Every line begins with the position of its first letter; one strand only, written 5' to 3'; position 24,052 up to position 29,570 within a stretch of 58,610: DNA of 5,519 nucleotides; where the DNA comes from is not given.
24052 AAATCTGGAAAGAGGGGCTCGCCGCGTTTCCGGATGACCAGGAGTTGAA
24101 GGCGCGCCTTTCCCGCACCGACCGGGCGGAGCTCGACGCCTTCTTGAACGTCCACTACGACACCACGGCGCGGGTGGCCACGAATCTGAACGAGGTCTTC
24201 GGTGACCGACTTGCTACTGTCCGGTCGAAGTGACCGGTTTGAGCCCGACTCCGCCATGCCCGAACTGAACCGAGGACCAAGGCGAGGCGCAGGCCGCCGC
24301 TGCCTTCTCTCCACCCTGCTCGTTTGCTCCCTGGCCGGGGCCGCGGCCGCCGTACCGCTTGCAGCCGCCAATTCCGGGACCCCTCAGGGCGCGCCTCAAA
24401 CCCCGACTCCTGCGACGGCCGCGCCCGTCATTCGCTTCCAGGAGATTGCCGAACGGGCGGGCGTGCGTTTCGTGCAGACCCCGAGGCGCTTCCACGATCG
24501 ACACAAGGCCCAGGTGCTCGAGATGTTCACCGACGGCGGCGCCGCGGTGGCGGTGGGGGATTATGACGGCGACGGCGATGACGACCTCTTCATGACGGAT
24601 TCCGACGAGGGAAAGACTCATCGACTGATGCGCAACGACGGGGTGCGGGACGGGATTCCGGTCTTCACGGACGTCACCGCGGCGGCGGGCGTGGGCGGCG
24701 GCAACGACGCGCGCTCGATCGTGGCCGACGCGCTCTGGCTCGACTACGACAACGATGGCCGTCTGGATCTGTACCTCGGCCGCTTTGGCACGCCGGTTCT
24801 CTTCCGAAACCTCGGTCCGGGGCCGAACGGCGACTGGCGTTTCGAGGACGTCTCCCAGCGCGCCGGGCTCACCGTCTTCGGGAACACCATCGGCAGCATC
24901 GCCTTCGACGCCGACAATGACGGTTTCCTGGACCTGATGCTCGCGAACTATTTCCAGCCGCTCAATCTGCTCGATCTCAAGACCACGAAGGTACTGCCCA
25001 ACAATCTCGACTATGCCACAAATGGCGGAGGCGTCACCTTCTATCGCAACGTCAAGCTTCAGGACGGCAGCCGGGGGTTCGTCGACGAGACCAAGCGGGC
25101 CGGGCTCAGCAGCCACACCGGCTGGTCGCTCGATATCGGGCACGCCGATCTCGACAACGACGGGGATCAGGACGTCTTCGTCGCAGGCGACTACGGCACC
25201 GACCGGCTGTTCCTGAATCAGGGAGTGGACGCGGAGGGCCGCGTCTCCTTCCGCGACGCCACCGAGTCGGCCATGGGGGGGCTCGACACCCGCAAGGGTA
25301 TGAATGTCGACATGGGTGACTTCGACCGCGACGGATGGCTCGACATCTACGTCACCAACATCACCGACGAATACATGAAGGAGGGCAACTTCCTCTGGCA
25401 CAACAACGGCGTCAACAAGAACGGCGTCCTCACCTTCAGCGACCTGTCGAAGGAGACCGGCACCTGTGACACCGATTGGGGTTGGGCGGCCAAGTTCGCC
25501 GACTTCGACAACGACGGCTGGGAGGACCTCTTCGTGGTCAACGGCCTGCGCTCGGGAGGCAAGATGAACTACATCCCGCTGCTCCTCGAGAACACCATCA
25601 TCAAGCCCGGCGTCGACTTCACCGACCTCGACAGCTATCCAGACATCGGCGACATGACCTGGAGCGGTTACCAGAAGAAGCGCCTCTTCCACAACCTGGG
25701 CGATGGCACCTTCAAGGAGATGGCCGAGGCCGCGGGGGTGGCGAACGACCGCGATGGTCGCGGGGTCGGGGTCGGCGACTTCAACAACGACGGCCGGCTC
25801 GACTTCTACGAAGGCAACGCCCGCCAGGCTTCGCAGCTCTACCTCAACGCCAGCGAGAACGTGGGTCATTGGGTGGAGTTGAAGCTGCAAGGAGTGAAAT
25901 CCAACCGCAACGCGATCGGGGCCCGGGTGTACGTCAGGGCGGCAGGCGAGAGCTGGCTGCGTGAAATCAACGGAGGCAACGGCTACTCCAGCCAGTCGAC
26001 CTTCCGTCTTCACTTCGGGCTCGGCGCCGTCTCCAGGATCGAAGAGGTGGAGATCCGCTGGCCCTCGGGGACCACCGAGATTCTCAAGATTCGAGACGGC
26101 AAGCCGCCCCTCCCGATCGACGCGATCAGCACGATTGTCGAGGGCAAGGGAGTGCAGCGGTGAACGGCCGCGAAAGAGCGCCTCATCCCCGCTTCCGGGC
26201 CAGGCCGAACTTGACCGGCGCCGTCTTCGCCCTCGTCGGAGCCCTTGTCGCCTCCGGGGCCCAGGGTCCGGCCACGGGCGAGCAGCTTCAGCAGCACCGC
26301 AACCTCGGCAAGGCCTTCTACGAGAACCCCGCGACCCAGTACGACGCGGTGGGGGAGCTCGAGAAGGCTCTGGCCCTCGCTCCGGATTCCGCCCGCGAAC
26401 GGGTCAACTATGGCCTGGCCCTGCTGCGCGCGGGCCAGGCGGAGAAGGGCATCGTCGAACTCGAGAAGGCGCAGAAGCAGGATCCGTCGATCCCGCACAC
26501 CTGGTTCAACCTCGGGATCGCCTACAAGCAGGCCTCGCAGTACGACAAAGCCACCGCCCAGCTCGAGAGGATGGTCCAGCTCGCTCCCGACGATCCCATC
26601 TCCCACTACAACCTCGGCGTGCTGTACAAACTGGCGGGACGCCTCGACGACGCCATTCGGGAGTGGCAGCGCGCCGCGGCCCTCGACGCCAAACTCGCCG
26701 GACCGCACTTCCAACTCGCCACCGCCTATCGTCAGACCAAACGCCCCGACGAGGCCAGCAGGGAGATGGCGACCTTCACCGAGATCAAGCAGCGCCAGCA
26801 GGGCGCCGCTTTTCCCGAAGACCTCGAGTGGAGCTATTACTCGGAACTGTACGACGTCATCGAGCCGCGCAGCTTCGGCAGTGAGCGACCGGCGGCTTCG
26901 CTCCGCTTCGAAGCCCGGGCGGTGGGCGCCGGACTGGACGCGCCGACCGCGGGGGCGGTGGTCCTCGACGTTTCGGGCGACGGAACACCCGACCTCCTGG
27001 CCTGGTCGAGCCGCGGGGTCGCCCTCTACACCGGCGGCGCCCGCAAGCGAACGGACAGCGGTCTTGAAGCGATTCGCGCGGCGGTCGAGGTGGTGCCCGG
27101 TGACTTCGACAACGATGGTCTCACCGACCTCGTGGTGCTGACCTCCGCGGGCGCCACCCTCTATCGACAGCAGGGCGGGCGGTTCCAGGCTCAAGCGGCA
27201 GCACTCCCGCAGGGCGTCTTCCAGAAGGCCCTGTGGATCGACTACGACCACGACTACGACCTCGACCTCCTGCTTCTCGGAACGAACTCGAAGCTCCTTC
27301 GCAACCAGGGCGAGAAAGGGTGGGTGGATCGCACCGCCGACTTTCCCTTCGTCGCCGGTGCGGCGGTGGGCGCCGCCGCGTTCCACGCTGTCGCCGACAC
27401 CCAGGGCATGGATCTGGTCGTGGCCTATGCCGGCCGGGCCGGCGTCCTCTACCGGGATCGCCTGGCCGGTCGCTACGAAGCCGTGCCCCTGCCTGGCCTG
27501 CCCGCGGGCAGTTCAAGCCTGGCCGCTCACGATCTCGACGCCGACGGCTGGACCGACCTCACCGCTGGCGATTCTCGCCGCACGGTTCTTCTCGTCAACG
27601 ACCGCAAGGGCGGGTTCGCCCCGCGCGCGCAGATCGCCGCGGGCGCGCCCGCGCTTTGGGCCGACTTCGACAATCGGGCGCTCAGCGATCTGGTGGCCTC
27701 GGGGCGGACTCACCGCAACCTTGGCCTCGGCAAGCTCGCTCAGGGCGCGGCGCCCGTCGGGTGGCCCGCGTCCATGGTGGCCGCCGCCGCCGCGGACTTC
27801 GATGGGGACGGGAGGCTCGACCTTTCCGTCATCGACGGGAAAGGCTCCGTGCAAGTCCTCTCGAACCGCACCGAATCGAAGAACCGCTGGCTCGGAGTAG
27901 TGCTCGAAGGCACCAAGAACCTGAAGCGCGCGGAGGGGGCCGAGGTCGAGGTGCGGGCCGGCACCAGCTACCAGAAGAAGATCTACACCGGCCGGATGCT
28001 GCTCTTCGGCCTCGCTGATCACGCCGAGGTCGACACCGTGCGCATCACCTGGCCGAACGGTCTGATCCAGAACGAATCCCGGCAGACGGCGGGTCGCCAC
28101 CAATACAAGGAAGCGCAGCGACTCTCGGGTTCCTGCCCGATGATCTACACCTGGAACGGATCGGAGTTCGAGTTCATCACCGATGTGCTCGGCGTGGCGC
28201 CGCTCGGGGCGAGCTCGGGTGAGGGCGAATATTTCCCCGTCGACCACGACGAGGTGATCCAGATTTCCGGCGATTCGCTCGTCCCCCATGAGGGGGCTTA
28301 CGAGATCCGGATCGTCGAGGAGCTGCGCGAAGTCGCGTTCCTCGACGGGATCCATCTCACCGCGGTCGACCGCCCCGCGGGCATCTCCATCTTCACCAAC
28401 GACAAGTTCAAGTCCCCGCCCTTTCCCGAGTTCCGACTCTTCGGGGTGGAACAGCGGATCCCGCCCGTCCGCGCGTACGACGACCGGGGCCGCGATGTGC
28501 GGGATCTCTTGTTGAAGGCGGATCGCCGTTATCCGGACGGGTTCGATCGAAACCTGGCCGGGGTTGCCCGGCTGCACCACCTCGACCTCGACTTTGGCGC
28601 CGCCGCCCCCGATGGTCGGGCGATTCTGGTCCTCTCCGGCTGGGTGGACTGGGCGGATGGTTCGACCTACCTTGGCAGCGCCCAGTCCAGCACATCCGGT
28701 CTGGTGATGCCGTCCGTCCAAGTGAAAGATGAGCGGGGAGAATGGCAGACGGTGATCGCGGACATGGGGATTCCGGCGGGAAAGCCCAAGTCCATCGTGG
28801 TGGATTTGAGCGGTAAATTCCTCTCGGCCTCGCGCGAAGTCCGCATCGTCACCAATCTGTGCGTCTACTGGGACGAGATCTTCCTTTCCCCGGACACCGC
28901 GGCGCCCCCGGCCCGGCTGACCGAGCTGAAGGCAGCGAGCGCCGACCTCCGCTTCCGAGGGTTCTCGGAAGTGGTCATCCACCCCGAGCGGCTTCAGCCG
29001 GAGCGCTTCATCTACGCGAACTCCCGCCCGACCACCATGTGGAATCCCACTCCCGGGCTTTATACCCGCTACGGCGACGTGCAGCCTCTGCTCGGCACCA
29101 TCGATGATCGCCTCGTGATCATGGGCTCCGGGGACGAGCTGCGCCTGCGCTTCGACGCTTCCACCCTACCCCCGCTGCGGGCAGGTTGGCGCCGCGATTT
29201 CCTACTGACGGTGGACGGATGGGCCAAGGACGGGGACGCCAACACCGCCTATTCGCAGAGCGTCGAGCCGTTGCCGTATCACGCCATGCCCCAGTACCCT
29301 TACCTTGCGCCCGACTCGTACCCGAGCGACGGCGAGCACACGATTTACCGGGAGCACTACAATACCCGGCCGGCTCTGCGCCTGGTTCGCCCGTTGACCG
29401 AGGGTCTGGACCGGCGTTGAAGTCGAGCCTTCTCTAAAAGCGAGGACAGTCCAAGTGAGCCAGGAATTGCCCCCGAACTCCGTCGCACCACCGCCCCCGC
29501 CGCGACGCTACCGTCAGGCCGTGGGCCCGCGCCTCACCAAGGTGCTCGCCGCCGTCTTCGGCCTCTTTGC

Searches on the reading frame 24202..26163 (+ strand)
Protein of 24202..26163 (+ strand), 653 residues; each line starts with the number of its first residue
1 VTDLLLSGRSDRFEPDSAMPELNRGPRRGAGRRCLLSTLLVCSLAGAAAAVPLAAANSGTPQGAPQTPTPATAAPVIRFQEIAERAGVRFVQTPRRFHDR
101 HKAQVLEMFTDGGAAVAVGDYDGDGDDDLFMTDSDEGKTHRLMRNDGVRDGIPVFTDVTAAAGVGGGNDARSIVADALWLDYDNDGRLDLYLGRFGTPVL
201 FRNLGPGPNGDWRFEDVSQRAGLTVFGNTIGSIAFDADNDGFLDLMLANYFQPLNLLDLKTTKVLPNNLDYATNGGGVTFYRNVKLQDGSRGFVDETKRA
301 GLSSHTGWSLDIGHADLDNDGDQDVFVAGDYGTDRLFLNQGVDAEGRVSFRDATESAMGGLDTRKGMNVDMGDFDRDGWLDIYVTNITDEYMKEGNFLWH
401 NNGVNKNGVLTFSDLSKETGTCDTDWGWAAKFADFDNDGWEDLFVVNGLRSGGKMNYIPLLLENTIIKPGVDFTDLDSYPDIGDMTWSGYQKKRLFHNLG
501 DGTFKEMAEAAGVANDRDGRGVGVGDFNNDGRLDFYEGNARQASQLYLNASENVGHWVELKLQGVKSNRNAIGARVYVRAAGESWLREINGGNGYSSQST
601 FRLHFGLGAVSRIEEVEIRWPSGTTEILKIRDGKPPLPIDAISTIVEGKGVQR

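Call 49: search_protein_families(library=pfam, proteins=[window:24202-26163:+], max_evalue=0.0001)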
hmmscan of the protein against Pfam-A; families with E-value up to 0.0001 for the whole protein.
window:24202-26163:+ (653 aa): 3 families
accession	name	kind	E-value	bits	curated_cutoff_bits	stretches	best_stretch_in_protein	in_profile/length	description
PF13517.12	FG-GAP_3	-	1.3e-36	125.4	26.9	4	316-384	1-61/61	FG-GAP-like repeat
PF07593.17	UnbV_ASPIC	-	8.9e-21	74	23.4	1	571-628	1-58/68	ASPIC and UnbV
PF01839.29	FG-GAP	-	2.9e-15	56.2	22.1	0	113-132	2-21/37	FG-GAP repeat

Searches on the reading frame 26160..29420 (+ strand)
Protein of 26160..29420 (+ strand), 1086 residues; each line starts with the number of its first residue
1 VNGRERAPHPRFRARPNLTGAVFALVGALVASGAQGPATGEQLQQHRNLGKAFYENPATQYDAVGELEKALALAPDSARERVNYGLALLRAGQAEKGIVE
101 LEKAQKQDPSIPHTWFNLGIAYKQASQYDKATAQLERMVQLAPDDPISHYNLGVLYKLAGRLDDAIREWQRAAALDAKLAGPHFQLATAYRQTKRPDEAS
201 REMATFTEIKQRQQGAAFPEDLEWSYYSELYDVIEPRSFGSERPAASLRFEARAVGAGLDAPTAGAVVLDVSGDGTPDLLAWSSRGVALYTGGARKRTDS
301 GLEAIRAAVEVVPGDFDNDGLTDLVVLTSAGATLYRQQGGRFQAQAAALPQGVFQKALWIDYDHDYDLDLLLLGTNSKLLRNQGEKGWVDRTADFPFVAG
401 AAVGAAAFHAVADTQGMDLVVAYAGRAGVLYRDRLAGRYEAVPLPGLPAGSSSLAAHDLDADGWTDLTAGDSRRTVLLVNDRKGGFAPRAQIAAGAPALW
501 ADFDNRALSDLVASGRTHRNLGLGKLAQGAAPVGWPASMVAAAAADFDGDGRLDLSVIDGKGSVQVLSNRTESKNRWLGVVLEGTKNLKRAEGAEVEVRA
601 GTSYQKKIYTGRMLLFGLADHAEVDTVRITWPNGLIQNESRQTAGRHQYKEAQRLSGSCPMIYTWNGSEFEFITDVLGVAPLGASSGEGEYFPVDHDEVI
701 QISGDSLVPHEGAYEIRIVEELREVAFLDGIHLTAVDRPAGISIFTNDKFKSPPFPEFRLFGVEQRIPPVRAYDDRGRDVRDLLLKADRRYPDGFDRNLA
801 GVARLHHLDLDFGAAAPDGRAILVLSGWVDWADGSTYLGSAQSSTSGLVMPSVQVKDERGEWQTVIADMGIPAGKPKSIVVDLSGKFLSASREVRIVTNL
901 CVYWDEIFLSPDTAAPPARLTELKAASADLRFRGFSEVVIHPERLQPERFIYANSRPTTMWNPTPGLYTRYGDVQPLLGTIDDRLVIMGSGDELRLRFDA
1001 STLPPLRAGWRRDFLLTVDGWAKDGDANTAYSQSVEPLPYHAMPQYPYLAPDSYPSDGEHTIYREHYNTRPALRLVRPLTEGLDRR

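Call 49: search_protein_families(library=pfam, proteins=[window:26160-29420:+], max_evalue=0.0001)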
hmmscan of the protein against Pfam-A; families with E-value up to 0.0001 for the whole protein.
window:26160-29420:+ (1086 aa): 14 families
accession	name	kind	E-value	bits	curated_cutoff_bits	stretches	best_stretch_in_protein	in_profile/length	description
PF13517.12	FG-GAP_3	-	7.4e-21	74.9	26.9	2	315-371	1-60/61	FG-GAP-like repeat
PF07719.23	TPR_2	-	1.6e-17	62.5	27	0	148-176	3-31/34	Tetratricopeptide repeat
PF13414.12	TPR_11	-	1.9e-16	59.9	26.8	1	121-158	3-40/42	TPR repeat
PF13431.12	TPR_17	-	1.5e-15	56.5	24.4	0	136-166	3-33/34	Tetratricopeptide repeat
PF00515.34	TPR_1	-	3.2e-13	49.3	27.8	0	114-145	3-34/34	Tetratricopeptide repeat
PF01839.29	FG-GAP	-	3e-11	43.4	22.1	0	311-326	5-20/37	FG-GAP repeat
PF14559.12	TPR_19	-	1e-10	42.2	25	1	124-176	3-55/68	Tetratricopeptide repeat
PF13371.12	TPR_9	-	1.8e-10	41.1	35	0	119-176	2-59/73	Tetratricopeptide repeat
PF13432.12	TPR_16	-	5.5e-10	40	32.7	1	117-174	2-58/65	Tetratricopeptide repeat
PF13181.12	TPR_8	-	1.3e-09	37.8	25.7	0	113-145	2-34/34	Tetratricopeptide repeat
PF13428.12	TPR_14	-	5.6e-09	36.2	23.5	0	113-153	2-42/44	Tetratricopeptide repeat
PF13424.12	TPR_12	-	9.4e-08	32.6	30.1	0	149-199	6-64/77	Tetratricopeptide repeat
PF07593.17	UnbV_ASPIC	-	4.3e-06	27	23.4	1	597-645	7-64/68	ASPIC and UnbV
PF23914.1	TPR_CcmH_CycH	-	6.9e-05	23.2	42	0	62-145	68-154/158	Cytochrome c-type biogenesis protein H TPR domain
